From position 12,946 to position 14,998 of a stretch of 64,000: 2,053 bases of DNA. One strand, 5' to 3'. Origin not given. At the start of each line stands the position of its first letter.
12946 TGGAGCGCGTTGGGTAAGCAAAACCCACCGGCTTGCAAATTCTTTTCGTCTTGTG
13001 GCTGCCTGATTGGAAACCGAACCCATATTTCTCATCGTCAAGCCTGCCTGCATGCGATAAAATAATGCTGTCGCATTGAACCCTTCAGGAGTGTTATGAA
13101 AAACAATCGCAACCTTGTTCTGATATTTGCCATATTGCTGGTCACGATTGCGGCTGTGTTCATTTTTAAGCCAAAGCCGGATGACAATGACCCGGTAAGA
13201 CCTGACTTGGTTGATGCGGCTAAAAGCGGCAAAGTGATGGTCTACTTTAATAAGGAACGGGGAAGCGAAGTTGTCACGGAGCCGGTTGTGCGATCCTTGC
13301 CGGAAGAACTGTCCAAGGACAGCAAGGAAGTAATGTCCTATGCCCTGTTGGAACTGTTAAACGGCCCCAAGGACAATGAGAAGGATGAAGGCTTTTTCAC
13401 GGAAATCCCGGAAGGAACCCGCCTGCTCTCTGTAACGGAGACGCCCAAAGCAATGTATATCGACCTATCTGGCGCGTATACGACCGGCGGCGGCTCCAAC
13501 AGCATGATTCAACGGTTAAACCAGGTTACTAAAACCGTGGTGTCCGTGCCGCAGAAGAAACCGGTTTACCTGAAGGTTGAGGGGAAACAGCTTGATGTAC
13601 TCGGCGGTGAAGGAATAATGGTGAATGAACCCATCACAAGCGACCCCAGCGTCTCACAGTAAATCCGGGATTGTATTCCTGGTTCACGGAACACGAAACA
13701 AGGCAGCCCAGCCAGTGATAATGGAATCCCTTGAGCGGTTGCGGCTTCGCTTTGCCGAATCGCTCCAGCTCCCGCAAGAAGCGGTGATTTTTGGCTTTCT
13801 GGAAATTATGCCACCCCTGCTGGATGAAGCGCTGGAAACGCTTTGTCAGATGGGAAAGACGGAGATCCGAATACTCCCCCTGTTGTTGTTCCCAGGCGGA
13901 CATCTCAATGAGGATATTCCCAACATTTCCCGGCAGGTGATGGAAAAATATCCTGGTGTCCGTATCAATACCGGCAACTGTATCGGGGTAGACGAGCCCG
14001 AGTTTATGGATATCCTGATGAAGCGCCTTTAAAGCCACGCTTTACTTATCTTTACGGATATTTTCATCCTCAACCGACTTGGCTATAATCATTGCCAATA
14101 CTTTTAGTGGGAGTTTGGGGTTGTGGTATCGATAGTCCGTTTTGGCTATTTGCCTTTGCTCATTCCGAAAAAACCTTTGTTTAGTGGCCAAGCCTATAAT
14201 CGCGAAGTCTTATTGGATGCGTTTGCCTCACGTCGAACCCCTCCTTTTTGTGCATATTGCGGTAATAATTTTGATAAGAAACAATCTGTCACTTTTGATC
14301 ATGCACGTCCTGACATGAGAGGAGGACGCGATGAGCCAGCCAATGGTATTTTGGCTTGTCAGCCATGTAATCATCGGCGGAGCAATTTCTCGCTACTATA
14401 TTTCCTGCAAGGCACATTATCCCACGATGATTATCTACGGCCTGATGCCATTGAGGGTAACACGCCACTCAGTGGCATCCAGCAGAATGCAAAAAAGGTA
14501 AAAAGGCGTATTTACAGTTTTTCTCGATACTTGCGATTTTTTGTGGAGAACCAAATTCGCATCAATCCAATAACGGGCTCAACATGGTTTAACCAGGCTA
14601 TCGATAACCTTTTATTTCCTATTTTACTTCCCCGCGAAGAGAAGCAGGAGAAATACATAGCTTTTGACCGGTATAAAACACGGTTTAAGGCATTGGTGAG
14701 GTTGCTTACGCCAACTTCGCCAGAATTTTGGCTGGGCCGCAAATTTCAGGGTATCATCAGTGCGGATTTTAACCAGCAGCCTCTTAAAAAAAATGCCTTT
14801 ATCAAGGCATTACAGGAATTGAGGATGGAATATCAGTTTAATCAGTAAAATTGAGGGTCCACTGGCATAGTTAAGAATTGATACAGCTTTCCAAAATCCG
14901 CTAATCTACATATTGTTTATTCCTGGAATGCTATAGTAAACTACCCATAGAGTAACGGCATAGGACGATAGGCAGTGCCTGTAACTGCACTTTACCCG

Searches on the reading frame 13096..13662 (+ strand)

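Call 37: search_protein_families(library=pfam, proteins=[window:13096-13662:+], max_evalue=0.001)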
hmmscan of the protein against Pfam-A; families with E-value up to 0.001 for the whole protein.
window:13096-13662:+ (188 aa): 1 family
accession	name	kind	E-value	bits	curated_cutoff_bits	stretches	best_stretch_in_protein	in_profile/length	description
PF10646.14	Germane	-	2.6e-19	70.4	23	1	49-167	2-117/117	Sporulation and spore germination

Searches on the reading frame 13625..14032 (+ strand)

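Call 80: search_protein_families(library=pfam, proteins=[window:13625-14032:+], max_evalue=0.001)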
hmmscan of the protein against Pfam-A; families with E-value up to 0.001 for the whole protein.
window:13625-14032:+ (135 aa): 2 families
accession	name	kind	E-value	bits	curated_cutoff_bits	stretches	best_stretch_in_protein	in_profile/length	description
PF01903.22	CbiX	-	7.2e-18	65.3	22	1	21-124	1-98/106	CbiX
PF06180.16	CbiK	-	9.7e-05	22.2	26.2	1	8-99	136-218/262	Cobalt chelatase (CbiK)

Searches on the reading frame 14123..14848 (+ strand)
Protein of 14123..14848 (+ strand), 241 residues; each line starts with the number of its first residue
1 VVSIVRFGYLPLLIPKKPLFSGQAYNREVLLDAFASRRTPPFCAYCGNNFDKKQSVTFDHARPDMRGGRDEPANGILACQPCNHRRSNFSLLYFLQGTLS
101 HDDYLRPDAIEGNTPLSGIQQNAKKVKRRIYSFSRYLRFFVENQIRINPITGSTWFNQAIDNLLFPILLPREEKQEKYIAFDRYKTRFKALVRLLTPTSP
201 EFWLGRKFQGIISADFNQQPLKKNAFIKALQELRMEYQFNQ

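Call 37: search_protein_families(library=pfam, proteins=[window:14123-14848:+], max_evalue=0.001)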
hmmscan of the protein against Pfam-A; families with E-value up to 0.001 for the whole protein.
window:14123-14848:+ (241 aa): 2 families
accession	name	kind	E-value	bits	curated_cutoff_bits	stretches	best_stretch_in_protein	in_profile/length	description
PF01844.29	HNH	-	8.4e-11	42.3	21.4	1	43-88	1-46/47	HNH endonuclease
PF14279.12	HNH_5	-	2e-08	34.5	27.5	1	43-86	1-43/56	HNH endonuclease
